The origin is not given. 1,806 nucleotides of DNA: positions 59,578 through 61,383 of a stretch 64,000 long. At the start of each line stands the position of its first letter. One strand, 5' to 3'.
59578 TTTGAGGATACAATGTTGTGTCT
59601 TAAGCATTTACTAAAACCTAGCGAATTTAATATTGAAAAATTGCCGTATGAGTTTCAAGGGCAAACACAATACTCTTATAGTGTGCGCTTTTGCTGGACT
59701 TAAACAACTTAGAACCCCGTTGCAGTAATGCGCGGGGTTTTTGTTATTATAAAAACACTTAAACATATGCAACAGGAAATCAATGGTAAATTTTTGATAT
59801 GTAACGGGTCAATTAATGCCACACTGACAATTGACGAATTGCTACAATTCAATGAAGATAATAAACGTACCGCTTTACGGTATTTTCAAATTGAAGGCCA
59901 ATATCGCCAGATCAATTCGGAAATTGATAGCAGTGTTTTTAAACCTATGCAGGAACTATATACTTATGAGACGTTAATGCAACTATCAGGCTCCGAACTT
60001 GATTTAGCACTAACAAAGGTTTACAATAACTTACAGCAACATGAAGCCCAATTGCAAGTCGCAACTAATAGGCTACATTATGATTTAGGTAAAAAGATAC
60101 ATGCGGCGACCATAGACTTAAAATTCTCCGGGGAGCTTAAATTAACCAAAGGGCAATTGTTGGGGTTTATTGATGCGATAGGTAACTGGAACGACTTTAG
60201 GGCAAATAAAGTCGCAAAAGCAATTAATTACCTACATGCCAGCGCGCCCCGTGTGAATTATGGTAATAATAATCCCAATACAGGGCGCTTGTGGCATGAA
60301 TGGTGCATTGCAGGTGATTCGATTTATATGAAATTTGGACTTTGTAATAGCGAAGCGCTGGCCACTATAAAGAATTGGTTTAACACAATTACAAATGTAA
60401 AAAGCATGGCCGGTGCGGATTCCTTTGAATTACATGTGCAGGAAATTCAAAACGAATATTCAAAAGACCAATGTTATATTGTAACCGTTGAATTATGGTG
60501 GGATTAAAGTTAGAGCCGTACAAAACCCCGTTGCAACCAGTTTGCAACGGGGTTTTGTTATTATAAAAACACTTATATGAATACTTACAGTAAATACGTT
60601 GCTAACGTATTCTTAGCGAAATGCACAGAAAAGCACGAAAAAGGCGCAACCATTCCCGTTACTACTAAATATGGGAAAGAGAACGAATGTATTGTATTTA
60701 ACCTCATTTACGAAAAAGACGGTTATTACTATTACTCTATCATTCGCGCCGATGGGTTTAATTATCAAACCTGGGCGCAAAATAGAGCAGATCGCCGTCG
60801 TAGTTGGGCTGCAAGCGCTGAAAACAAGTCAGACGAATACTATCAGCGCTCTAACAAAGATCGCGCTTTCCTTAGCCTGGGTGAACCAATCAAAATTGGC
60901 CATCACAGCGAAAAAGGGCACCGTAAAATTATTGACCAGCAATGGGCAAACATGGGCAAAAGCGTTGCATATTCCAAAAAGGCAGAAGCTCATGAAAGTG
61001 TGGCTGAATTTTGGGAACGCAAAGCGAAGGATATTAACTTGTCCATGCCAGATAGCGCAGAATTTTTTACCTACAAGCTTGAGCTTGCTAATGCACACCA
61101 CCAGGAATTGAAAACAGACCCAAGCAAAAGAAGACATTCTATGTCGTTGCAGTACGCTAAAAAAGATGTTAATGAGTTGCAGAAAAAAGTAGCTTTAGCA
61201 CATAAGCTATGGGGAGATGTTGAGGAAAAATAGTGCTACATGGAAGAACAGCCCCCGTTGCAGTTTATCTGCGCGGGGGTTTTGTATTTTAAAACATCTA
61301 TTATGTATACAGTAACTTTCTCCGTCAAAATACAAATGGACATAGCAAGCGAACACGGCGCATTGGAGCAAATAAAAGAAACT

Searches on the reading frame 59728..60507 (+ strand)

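Call 57: search_protein_families(library=phrogs, proteins=[window:59728-60507:+], max_evalue=0.001)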
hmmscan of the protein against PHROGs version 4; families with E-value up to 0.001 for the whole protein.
window:59728-60507:+ (259 aa): 1 family
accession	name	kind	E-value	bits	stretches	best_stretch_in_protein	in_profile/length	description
phrog_10490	-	unknown function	0.00023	22.5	1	95-184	8-91/95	-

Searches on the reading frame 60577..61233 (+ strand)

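Call 57: search_protein_families(library=phrogs, proteins=[window:60577-61233:+], max_evalue=0.001)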
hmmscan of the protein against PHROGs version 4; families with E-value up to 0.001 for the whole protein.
window:60577-61233:+ (218 aa): 2 families
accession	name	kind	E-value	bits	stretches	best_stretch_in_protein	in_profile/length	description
phrog_17519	-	unknown function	3.6e-96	321.9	1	1-213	1-213/213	-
phrog_6744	-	unknown function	6.9e-11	42.8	1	62-181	93-211/355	-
